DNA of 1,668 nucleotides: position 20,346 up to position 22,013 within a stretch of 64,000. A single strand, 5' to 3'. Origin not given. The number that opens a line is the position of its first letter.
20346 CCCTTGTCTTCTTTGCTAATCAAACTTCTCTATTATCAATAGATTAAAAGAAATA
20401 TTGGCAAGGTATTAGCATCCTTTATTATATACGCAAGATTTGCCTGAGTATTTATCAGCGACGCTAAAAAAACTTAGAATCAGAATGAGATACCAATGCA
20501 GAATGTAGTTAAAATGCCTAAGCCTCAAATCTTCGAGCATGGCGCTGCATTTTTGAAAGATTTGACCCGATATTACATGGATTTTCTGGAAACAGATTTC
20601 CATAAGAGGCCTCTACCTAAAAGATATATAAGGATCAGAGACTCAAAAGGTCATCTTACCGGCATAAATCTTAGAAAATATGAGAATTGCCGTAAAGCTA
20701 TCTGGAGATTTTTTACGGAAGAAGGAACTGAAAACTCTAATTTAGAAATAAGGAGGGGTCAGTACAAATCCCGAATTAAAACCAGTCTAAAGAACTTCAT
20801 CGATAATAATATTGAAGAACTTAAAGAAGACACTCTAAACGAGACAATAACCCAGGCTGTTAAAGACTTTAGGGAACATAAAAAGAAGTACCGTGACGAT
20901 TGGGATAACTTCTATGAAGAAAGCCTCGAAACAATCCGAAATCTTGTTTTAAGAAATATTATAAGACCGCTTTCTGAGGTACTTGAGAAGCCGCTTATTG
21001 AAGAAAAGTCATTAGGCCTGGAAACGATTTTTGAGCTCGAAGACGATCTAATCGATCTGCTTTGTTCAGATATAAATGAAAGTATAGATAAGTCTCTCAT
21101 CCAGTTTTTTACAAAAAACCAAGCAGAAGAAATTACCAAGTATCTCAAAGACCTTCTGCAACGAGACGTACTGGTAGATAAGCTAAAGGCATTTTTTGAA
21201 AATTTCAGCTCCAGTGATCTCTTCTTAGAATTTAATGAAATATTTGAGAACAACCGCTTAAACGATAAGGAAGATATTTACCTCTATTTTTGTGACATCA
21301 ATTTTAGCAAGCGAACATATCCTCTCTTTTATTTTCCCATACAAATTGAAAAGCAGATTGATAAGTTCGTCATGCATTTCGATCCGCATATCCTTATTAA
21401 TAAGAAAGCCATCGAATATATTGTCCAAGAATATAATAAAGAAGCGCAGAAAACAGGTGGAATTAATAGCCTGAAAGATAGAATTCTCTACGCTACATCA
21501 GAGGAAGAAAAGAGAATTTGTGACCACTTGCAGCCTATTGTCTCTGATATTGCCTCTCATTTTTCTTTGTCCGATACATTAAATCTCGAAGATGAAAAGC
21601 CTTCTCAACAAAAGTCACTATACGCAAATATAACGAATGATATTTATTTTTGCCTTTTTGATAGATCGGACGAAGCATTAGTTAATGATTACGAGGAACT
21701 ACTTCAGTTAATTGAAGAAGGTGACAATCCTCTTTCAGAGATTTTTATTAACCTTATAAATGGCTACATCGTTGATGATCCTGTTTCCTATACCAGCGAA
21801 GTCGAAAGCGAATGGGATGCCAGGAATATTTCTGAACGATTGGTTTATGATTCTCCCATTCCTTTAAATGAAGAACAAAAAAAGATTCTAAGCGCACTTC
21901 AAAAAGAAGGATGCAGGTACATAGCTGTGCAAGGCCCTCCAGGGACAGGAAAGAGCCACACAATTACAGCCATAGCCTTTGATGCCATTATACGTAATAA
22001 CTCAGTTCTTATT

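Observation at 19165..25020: Giant SF1 helicase / Vsr-DUF559-like nuclease with a divergent 390-aa partner and a trailing zinc-ribbon ORF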

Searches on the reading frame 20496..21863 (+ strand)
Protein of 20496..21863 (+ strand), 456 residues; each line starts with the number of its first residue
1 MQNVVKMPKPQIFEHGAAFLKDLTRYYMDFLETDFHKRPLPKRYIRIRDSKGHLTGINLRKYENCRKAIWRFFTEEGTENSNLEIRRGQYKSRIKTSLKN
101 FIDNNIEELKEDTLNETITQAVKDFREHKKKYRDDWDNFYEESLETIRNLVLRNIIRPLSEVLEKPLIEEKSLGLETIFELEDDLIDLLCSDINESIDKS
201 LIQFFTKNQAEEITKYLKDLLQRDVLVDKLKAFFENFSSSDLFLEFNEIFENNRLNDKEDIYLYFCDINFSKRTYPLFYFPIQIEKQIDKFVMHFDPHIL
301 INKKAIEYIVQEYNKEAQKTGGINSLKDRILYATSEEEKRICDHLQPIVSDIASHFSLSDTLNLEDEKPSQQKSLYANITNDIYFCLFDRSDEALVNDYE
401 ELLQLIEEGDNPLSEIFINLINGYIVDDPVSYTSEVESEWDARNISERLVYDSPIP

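Call 24: search_protein_families(library=pfam, proteins=[window:20496-21854:+], max_evalue=10)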
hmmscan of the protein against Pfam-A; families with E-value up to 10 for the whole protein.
seq(453 aa): 6 families
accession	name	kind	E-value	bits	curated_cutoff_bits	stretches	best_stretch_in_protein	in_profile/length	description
PF22734.1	NNH2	-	0.0059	16.7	27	1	94-175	10-93/181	NACHT N-terminal Helical domain 2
PF11074.14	DUF2779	-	0.09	13.5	23.3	1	205-257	33-85/126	Domain of unknown function(DUF2779)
PF04286.17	DUF445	-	0.2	12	33.8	1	91-228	136-267/368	Protein of unknown function (DUF445)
PF16469.10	NPA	-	0.7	11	27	1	199-239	9-49/123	Nematode polyprotein allergen ABA-1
PF12161.14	HsdM_N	-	3.1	8.9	24.5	1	88-157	64-133/135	HsdM N-terminal domain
PF23135.2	TRI4_N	-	3.2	8.3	27.8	1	208-233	29-52/61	TRI4 N-terminal domain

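Call 35: predict_structure(alignment_id=A2)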
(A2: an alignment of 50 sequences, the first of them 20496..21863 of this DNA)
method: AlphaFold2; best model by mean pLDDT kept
length: 456 residues; sequences in the alignment: 50
mean_pLDDT: 81.3   pTM: 0.61
mean pLDDT of the five models: 81.3, 80.0, 79.2, 79.0, 78.7
residues with pLDDT >= 90: 176; 70-90: 175; 50-70: 91; < 50: 14
segments of 3 or more residues with pLDDT < 50: 1-13
pLDDT, mean of each block of 10 residues (from residue 1): 35 57 67 64 85 85 90 75 87 79 89 93 93 92 94 91 77 61 87 89 91 91 90 74 90 88 94 92 91 87 89 87 78 66 90 91 91 91 92 64 66 70 64 77 80 57
secondary structure, 60 per line:
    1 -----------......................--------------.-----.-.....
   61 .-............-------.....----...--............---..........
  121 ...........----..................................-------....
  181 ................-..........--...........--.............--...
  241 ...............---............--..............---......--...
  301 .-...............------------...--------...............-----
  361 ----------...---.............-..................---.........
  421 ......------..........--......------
elements in order: H12-33 E56-58 H63-74 E82-86 E91-93 H96-107 H111-131 H136-169 H177-196 H198-207 H210-220 H223-235 E238-241 H242-255 E259-270 E273-286 E290-295 E298-301 H303-317 E330-332 H341-355 E371-373 E377-389 H391-408 H412-426 H433-442 H445-450

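Call 44: fold_search(model_id=the predicted structure, library=pdb)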
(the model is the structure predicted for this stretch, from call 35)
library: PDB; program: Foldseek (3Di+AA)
matches with E <= 10: 395; with E <= 0.001: 0
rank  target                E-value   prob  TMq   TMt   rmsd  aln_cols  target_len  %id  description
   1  6e7e                  2.1e-01  0.21  0.12  0.21  13.4       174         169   18  High resolution crystal structure of IncA soluble domain (released 2019-07-10)
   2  6egc                  3.1e-01  0.57  0.15  0.33   9.3       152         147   20  Single-chain version of 2L4HC2_23 (PDB 5J0K) (released 2019-05-29)
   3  8w6e_A                3.2e-01  0.35  0.14  0.28  10.4       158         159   14  De novo design of HBC599 binder (released 2024-11-27)
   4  2qyf_A                3.2e-01  0.02  0.06  0.10  23.8       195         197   10  Crystal structure of the Mad2/p31(comet)/Mad2-binding peptide ternary complex (released 2008-01-29)
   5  9hve_K                3.6e-01  0.08  0.11  0.16  22.2       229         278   11  Native human eIF2-eIF2B complex (released 2025-11-19)
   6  6e6a_A                4.0e-01  0.28  0.14  0.28  12.9       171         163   13  Triclinic crystal form of IncA G144A point mutant (released 2019-07-10)
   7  5xuy_A                4.2e-01  0.06  0.08  0.16  18.1       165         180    7  Crystal structure of ATG101-ATG13HORMA (released 2018-07-04)
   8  5lcw_Z                4.5e-01  0.02  0.05  0.10  24.0       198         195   10  Cryo-EM structure of the Anaphase-promoting complex/Cyclosome, in complex with the Mitotic checkpoint complex (APC/C-M (released 2016-08-10)
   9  6m4i_A                5.0e-01  0.07  0.06  0.08  15.8        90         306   11  Structure of CENP-E motor domain at 1.9 angstrom resolution (released 2021-03-10)
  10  8w6f_A                5.2e-01  0.25  0.14  0.29  11.6       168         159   16  Apo structure of HBC binder (released 2024-11-27)
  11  6e6a_B                5.2e-01  0.14  0.11  0.22  13.9       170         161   16  Triclinic crystal form of IncA G144A point mutant (released 2019-07-10)
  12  9n0i_E                5.8e-01  0.33  0.13  0.31   9.6       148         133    9  Crystal structure of KABLE double mutant (Lys14Pro, Leu20Trp) (released 2025-08-20)
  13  9fed                  5.8e-01  0.06  0.07  0.14  23.0       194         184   12  Single-chain chimeric protein mimicking the interaction between HR1 and HR2 in HIV gp41 (released 2025-05-28)
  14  8dmm_A                5.8e-01  0.05  0.10  0.08  25.9       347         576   10  Structure of the vanadate-trapped MsbA bound to KDL (released 2022-12-14)
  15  2qyf_C                6.1e-01  0.02  0.06  0.11  23.8       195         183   10  Crystal structure of the Mad2/p31(comet)/Mad2-binding peptide ternary complex (released 2008-01-29)
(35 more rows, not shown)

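Call 51: fold_search(model_id=the predicted structure, library=viral)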
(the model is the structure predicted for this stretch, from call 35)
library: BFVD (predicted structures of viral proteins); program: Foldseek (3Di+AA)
matches with E <= 10: 442; with E <= 0.001: 0
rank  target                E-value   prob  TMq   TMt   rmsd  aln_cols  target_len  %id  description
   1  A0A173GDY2            6.0e-02  0.12  0.09  0.16  21.0       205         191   13  Uncharacterized protein [Erwinia phage vB_EamM_RAY]
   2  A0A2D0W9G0            9.3e-02  0.12  0.15  0.13  21.7       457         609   10  Minor structural protein [Bordetella phage CN2]
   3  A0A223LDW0            1.1e-01  0.05  0.08  0.10  37.0       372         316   10  Uncharacterized protein [Bacillus phage PBS1]
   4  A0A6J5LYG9            1.5e-01  0.54  0.17  0.26  11.4       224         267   12  Phage head morphogenesis domain [uncultured Caudovirales phage]
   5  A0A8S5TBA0            1.6e-01  0.08  0.08  0.17  17.0       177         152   11  Uncharacterized protein [Siphoviridae sp. ctmHK36]
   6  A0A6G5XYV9            1.8e-01  0.51  0.19  0.18  11.3       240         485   11  (no name in the UniProt tables at hand)
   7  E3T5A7                1.8e-01  0.41  0.17  0.17   9.5       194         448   13  Uncharacterized protein [Cafeteria roenbergensis virus (strain BV-PW1)]
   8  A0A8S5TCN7            1.8e-01  0.08  0.10  0.12  29.7       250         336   10  Uncharacterized protein [Siphoviridae sp. cteEQ43]
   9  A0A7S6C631            1.8e-01  0.08  0.13  0.09  24.3       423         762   10  (no name in the UniProt tables at hand)
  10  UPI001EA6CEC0         1.9e-01  0.11  0.09  0.19  13.9       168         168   13  (no name look-up for this kind of identifier)
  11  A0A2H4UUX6            2.1e-01  0.04  0.09  0.07  32.7       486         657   10  Cas12f1-like TNB domain-containing protein [Bodo saltans virus]
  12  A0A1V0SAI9            2.6e-01  0.04  0.09  0.12  21.7       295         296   10  Uncharacterized protein [Catovirus CTV1]
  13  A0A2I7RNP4            2.6e-01  0.03  0.07  0.04  28.6       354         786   11  DNA-directed DNA polymerase family A palm domain-containing protein [Vibrio phage 1.204.O._10N.222.46.F12]
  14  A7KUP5                2.7e-01  0.20  0.14  0.11  19.2       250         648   12  (no name in the UniProt tables at hand)
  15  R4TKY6                2.7e-01  0.14  0.13  0.10  16.8       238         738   11  Uncharacterized protein [Halogranum tailed virus 1]
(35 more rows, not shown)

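Call 100: search_protein_representatives(protein=window:20496-21863:+)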
Query: 456 residues. Proteins with E-value up to 0.001 (for the whole library): 441; up to 1e-10: 274; up to 1e-30: 145. The best 150 are listed.
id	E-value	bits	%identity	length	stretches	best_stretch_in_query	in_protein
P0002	1.1e-218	742.9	72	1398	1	2-456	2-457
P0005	1.1e-155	535.3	55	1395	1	12-456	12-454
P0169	8.3e-147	506.0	68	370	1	17-356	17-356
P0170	8.2e-120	417.1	53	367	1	81-439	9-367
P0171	2.7e-93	329.7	36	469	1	10-456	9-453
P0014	3.6e-87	309.5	36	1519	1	18-456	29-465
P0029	9.9e-87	308.1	36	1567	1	9-456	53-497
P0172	3.5e-81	289.8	35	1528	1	14-456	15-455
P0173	1.1e-78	281.5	35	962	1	17-456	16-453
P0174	3.3e-78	280.0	34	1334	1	8-456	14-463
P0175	6.0e-78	279.1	32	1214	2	10-456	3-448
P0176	2.6e-77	277.0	35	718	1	19-456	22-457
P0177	3.8e-77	276.5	34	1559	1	20-456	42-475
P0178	1.8e-74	267.6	35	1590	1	17-456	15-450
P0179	2.7e-74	267.1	33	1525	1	17-456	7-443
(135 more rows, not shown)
